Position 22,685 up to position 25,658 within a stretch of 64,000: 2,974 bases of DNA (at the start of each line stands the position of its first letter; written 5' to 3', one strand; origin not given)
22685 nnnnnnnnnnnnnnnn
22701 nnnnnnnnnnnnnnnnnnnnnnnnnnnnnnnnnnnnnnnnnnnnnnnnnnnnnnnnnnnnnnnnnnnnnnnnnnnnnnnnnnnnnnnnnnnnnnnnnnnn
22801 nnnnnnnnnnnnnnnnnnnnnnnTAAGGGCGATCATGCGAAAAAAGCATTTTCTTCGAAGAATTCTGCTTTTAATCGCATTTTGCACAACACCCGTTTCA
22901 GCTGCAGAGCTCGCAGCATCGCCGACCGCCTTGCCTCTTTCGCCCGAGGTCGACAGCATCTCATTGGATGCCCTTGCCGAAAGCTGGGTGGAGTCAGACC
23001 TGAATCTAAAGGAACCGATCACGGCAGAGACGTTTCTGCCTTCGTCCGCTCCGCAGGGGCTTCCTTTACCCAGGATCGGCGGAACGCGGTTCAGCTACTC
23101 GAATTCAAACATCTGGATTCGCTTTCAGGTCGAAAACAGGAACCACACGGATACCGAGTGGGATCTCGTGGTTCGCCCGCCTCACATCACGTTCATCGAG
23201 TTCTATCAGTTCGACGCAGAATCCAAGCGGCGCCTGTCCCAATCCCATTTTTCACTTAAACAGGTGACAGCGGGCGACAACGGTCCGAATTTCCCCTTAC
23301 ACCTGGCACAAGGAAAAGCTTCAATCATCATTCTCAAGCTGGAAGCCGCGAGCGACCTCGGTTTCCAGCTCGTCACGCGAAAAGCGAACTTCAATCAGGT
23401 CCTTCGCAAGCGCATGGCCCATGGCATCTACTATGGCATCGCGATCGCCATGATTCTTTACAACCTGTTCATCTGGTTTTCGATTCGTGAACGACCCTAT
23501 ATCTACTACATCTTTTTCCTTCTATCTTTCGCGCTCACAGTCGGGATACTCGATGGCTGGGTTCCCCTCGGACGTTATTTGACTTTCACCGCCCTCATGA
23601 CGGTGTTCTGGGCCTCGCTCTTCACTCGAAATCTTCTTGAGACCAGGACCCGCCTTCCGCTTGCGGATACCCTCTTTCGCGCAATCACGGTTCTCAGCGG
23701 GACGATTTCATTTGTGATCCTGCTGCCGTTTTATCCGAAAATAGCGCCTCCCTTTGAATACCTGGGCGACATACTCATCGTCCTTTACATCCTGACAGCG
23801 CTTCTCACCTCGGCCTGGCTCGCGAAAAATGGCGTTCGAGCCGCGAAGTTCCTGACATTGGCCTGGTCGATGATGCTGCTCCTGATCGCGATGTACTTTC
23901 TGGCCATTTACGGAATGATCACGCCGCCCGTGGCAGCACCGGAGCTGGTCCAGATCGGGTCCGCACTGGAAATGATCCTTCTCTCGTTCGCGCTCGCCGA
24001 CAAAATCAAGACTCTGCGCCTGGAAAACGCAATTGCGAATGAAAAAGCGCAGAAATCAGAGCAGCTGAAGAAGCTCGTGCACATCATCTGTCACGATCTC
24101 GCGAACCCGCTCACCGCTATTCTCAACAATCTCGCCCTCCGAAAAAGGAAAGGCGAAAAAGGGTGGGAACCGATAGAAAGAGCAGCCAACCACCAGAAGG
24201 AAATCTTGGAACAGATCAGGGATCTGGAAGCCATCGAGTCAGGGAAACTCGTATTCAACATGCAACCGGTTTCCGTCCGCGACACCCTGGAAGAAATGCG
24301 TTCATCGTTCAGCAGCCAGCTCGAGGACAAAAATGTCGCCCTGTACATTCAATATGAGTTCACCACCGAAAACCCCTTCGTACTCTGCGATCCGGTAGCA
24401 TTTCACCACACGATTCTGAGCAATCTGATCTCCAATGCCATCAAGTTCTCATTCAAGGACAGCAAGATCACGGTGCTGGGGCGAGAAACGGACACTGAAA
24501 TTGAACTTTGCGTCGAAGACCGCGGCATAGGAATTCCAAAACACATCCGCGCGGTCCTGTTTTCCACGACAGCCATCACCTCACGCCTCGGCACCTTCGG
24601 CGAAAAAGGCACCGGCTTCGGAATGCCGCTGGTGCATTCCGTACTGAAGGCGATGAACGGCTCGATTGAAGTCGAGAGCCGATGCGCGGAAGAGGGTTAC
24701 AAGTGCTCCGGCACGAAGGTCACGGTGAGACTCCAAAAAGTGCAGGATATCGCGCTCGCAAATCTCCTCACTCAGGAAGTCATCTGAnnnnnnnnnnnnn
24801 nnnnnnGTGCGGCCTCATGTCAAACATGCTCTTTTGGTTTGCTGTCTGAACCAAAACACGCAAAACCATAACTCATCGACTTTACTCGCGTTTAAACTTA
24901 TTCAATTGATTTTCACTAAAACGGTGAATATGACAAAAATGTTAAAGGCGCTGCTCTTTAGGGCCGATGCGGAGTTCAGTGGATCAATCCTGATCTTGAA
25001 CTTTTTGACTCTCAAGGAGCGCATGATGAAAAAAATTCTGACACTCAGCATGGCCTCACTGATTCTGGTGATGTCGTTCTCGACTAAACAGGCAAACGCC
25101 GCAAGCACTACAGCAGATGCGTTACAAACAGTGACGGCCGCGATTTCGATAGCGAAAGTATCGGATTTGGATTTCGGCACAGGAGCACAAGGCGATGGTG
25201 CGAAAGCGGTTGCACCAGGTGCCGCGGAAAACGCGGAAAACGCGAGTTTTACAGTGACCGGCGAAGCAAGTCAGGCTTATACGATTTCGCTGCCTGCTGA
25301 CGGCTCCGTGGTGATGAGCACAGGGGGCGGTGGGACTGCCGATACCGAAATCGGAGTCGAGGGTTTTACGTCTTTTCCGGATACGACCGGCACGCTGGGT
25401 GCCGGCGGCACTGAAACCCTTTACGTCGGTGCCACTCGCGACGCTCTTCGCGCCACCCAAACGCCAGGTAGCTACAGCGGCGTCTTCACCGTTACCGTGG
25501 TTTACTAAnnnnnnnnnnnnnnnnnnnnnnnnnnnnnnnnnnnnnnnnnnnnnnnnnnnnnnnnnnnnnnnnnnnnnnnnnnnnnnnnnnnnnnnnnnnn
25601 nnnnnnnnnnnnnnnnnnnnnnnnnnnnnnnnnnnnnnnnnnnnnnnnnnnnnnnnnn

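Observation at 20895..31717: A ~9.3 kb plus-strand accessory module (OMP, 7TMR-DISM kinase, chaperone-usher pilus genes) is inserted inside the rpsP-KH-trmD | rplS-rnhB ribosomal operon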

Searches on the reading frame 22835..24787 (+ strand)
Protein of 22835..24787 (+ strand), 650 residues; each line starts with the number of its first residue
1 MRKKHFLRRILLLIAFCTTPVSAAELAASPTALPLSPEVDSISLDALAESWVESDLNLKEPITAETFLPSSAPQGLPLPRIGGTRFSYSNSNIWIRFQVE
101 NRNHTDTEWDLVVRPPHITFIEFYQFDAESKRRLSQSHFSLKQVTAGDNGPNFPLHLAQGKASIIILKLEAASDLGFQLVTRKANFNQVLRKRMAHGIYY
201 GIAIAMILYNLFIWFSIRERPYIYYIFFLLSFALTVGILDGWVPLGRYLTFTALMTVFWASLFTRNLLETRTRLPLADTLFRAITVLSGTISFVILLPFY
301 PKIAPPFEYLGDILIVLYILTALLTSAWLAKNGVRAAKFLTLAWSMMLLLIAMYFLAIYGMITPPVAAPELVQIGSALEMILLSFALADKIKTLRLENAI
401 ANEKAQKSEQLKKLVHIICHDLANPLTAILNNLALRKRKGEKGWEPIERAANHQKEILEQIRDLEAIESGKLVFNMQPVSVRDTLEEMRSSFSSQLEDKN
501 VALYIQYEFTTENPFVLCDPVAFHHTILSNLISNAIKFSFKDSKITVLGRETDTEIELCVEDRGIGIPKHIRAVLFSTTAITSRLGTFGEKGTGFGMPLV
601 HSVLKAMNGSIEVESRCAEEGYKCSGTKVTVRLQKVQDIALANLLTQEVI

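Call 3: search_protein_families(library=pfam, proteins=[window:22835-24787:+])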
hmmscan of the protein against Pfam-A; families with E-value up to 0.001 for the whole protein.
window:22835-24787:+ (650 aa): 4 families
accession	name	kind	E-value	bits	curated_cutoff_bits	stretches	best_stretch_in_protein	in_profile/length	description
PF07695.17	7TMR-DISM_7TM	-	2.5e-32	112.9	29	1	193-390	2-205/205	7TM diverse intracellular signalling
PF02518.31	HATPase_c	-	7.6e-18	65.4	26.4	1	525-635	7-109/111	Histidine kinase-, DNA gyrase B-, and HSP90-like ATPase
PF07696.17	7TMR-DISMED2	-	9.3e-12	45.5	22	1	85-179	36-132/136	7TMR-DISM extracellular 2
PF00512.31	HisKA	-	1.5e-06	28.6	26.9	1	411-470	2-66/66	His Kinase A (phospho-acceptor) domain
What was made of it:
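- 22835..24787 (+): 7TMR-DISM sensor histidine kinase. Pfam 7TMR-DISM_7TM at 2.5e-32, 7TMR-DISMED2, HisKA and HATPase_c (call 3)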

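Call 7: search_protein_families(library=ncbifam, max_evalue=0.01, proteins=[window:22835-24787:+])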
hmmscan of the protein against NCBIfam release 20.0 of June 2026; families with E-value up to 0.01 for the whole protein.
window:22835-24787:+ (650 aa): 78 families (the best 25 are shown)
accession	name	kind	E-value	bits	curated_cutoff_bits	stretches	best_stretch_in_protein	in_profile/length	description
NF008312.0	PRK11100.1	equivalog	7.4e-24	84.4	356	1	404-617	249-462/477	two-component system sensor histidine kinase CreC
NF047874.1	MASE3_PAS_HK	subfamily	1e-21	77.4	560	1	458-633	446-623/655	MASE3 domain-containing sensor histidine kinase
NF046044.1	PnpS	equivalog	4.4e-21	75.3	400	1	448-618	214-380/390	two-component system histidine kinase PnpS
NF033091.0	HK_VanS_ACDEFG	equivalog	6.7e-21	74.6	400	1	344-617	11-283/293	vancomycin resistance histidine kinase VanS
TIGR02956.1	TMAO_torS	equivalog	2e-20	72.5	676.5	1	442-617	500-670/967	TMAO reductase system sensor histidine kinase/response regulator TorS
NF041947.1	LuxQ_Vibrio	equivalog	5.7e-20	70.8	1200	1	400-632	460-693/843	quorum-sensing autoinducer 2 sensor kinase/phosphatase LuxQ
TIGR02966.1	phoR_proteo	equivalog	1.4e-19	70.3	334.2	1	413-617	116-323/333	phosphate regulon sensor histidine kinase PhoR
NF008318.0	PRK11107.1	equivalog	1.4e-19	69.7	890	1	444-636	331-521/920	two-component sensor histidine kinase BarA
NF006800.0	PRK09303.1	equivalog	2.1e-19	69.8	342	1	385-618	128-366/383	histidine kinase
NF053520.1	HK_Porph_FimS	equivalog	4.9e-19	68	600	1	397-617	379-605/618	sensor histidine kinase FimS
NF008302.0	PRK11091.1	equivalog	7.4e-19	67.4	838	1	408-636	280-508/779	aerobic respiration two-component sensor histidine kinase ArcB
NF041832.1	near_NosP_CTERM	subfamily_domain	4.6e-18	65.4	400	1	413-618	9-214/370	NahK/ErcS family hybrid sensor histidine kinase/response regulator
NF008099.0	PRK10841.1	equivalog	8.8e-18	63.4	920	1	398-616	459-677/949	two-component system sensor histidine kinase RcsC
NF033092.0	HK_WalK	equivalog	1.4e-17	63.5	725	1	455-618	423-583/594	cell wall metabolism sensor histidine kinase WalK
NF045595.1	HK_scytonemin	equivalog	2.3e-16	59.3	865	1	392-618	395-624/637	scytonemin biosynthesis sensor histidine kinase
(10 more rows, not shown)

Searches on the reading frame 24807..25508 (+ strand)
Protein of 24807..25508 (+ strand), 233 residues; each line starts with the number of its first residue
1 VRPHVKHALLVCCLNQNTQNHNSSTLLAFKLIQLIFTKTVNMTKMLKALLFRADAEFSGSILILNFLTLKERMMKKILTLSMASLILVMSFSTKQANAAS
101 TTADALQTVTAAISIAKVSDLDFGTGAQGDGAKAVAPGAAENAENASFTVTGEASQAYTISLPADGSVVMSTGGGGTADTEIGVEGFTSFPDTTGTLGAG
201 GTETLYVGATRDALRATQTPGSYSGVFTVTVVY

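Call 3: search_protein_families(library=pfam, proteins=[window:24807-25508:+])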
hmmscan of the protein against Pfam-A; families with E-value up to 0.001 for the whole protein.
window:24807-25508:+ (233 aa): 1 family
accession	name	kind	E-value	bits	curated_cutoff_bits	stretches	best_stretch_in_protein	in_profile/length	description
PF14352.11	DUF4402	-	1.1e-12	49.1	25.2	1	115-233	3-129/129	Domain of unknown function (DUF4402)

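Call 7: search_protein_families(library=ncbifam, max_evalue=0.01, proteins=[window:24807-25508:+])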
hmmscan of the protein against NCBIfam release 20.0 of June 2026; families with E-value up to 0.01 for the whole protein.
window:24807-25508:+ (233 aa): 0 families
